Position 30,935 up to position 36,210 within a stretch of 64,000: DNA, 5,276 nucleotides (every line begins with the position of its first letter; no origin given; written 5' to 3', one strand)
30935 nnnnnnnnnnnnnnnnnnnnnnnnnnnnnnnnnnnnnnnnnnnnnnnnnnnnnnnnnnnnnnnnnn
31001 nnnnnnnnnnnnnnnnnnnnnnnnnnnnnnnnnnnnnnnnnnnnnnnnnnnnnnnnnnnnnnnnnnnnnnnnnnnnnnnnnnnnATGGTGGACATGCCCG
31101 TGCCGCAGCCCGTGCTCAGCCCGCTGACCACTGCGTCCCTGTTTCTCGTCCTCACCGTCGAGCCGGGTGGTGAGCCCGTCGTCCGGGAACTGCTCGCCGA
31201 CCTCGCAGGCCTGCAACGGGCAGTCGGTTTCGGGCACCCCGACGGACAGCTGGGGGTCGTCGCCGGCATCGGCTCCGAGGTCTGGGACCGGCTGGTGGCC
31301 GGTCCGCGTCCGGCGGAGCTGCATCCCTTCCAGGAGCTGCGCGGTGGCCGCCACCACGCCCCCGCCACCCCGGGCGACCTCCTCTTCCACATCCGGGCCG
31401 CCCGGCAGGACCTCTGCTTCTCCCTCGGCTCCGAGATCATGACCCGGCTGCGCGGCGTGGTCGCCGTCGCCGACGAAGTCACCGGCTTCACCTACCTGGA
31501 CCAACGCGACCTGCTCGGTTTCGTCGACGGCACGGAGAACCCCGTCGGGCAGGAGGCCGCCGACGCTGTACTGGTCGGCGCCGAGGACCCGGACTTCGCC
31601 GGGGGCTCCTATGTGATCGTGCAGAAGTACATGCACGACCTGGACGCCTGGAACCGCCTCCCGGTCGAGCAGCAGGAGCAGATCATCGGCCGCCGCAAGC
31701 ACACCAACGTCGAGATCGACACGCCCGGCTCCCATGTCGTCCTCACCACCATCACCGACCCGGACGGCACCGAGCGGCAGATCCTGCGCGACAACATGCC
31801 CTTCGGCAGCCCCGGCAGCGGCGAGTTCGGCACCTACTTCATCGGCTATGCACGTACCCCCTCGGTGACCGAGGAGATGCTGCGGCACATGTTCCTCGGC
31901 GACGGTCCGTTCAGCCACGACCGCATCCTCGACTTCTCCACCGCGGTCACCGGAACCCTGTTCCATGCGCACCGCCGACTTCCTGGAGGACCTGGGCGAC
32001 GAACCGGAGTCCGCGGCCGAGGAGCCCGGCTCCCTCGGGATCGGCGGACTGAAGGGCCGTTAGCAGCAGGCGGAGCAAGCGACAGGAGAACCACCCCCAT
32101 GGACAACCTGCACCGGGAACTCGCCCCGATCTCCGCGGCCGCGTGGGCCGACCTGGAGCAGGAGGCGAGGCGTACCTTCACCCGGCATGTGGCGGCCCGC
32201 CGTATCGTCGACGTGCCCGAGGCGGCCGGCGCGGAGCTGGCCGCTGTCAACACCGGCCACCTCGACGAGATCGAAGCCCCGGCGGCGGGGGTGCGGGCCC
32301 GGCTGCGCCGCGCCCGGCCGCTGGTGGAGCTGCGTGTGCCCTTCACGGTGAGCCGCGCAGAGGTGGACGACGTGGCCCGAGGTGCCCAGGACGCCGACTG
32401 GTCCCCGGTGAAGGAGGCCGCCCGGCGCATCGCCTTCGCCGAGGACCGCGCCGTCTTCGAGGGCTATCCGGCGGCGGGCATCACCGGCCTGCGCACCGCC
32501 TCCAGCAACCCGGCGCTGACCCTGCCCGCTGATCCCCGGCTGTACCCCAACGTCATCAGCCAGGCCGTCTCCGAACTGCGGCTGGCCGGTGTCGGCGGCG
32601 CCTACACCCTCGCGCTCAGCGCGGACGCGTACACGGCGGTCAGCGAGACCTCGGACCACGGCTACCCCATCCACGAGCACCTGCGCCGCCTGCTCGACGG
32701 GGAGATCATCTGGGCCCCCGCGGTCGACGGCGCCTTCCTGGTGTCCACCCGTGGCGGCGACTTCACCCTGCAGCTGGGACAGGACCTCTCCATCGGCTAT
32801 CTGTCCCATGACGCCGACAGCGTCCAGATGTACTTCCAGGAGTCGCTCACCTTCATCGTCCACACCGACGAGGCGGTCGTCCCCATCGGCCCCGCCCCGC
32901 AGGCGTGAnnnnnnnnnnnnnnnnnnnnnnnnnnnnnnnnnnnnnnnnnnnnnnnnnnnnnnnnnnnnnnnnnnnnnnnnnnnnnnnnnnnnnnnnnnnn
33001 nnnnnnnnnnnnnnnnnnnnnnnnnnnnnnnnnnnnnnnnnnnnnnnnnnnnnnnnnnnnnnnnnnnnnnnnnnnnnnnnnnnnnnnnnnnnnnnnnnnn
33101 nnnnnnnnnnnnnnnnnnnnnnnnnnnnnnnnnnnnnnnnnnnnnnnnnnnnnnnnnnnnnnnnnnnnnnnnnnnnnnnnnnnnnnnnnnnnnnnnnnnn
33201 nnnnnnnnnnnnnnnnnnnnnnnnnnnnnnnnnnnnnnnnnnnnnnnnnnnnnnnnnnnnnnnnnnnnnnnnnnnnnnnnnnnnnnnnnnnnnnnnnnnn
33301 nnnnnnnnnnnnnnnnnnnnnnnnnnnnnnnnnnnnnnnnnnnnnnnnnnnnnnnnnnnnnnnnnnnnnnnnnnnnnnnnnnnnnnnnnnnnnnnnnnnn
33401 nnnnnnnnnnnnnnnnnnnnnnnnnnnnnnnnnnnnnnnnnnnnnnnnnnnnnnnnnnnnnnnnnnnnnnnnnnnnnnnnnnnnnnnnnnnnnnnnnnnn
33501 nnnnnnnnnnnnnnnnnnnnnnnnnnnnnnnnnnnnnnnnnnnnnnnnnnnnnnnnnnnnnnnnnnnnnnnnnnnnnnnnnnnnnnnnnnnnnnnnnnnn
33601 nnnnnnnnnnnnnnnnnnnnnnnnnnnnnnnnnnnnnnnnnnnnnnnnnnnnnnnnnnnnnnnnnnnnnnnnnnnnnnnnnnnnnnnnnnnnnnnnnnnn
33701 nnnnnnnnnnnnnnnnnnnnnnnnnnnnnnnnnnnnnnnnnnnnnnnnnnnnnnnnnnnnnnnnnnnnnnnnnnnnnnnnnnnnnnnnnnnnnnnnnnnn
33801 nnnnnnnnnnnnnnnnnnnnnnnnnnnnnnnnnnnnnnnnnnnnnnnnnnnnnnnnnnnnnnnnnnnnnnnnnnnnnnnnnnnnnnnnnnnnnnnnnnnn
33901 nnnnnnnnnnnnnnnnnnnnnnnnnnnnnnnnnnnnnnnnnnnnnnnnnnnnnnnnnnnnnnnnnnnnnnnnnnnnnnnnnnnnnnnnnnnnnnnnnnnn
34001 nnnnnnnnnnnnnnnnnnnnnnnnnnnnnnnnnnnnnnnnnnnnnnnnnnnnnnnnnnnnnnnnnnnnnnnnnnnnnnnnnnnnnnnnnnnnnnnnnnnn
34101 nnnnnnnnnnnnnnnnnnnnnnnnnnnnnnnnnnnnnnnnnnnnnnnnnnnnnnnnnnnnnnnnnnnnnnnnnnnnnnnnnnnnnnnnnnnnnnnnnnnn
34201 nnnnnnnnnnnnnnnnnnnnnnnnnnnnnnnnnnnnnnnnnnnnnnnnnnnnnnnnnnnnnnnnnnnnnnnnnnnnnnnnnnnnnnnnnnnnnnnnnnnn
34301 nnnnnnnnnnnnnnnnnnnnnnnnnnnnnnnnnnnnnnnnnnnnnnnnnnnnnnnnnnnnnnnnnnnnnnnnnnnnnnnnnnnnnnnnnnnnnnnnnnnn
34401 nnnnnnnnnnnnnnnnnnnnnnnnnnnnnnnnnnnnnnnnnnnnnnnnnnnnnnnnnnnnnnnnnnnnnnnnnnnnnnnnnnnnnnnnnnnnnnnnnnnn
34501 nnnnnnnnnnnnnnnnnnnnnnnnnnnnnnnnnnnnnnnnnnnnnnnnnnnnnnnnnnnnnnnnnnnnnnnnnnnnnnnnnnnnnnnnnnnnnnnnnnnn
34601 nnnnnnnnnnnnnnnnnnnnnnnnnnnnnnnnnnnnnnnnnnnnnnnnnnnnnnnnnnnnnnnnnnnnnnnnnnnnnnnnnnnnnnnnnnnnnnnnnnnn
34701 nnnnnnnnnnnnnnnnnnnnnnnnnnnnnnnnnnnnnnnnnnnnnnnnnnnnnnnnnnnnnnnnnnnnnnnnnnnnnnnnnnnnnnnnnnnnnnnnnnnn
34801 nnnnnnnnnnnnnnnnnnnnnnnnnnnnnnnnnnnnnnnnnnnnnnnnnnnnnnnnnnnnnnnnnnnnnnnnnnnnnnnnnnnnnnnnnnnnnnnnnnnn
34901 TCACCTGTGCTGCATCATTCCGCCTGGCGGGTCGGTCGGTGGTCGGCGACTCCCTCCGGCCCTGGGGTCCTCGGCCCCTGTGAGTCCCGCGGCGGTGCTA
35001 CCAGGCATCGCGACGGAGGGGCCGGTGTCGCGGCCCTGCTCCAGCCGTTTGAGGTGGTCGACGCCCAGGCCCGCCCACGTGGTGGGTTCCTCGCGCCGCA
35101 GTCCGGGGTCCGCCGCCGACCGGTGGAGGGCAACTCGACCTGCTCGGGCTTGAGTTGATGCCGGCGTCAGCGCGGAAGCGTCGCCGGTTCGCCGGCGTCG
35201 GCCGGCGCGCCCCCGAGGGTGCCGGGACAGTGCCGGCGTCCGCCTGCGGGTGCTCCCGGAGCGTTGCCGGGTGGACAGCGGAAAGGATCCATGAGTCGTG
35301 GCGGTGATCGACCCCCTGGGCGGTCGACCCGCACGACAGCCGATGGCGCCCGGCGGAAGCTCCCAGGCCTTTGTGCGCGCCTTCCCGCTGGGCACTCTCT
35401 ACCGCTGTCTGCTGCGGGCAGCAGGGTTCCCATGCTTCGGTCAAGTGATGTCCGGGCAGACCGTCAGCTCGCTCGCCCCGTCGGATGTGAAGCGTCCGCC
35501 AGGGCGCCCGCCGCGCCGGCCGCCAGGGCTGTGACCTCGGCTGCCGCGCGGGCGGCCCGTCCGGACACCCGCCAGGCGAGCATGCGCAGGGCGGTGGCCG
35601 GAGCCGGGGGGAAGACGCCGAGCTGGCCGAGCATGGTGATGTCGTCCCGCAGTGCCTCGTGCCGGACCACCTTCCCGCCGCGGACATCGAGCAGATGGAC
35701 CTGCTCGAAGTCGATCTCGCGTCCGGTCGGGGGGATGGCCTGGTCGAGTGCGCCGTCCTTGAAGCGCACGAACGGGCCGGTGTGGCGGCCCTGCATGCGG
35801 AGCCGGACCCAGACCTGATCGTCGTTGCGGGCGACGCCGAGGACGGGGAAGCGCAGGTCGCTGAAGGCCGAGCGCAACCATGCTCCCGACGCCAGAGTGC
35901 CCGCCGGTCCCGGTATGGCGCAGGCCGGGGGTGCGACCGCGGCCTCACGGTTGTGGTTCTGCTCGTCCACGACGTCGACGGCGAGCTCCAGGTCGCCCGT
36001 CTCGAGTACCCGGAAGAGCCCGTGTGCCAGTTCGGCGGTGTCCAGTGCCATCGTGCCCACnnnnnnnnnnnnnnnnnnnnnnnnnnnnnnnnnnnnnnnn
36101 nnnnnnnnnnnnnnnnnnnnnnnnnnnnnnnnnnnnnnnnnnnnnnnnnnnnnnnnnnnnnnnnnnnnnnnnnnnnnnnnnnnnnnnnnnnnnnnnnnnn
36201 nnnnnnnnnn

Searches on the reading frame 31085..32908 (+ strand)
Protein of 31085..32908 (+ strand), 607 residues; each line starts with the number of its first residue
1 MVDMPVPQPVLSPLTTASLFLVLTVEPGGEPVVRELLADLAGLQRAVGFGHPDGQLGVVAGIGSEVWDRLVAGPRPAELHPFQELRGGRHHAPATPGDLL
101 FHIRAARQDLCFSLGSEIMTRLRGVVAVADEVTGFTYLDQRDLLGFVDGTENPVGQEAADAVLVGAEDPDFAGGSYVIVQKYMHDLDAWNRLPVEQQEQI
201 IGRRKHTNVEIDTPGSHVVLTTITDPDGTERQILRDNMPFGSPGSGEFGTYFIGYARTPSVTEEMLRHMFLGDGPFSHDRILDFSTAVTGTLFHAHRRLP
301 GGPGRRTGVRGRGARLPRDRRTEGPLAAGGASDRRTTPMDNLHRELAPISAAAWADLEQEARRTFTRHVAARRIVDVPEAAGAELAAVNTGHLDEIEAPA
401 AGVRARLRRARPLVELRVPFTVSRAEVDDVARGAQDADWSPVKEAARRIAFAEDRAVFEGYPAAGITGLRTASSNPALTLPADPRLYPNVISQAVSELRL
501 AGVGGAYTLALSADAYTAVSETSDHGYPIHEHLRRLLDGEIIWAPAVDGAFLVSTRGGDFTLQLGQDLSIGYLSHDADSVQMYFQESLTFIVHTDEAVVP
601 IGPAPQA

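Call 86: search_protein_families(library=pfam, proteins=[window:31085-32908:+], max_evalue=0.00001)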
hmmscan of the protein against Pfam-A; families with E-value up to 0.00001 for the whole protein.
window:31085-32908:+ (607 aa): 3 families
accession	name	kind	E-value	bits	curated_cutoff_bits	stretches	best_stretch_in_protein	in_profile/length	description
PF04454.18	Linocin_M18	-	2.7e-96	322.1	24.3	1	339-589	1-253/253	Encapsulating protein for peroxidase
PF20628.3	Dyp_perox_C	-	5.6e-53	179.5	20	1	139-295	1-161/166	Dyp-type peroxidase, C-terminal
PF04261.18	Dyp_perox_N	-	1.2e-31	110.1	20.4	1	8-135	2-145/146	Dyp-type peroxidase, N-terminal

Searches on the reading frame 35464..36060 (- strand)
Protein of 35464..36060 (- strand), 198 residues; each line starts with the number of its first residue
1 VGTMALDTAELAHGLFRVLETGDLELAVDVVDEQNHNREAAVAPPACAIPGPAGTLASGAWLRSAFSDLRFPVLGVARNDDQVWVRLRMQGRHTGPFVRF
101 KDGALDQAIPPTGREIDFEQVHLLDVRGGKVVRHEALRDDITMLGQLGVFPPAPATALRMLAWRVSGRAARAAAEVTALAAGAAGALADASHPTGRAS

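Call 86: search_protein_families(library=pfam, proteins=[window:35464-36060:-], max_evalue=0.00001)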
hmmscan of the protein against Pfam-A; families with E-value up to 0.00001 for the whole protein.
window:35464-36060:- (198 aa): 2 families
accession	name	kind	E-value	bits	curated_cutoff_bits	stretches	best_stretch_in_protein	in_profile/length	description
PF07366.18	SnoaL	-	2.9e-21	76.1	28.4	1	17-147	9-126/126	SnoaL-like polyketide cyclase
PF12680.13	SnoaL_2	-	2.6e-13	50.9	27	1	15-134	4-102/102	SnoaL-like domain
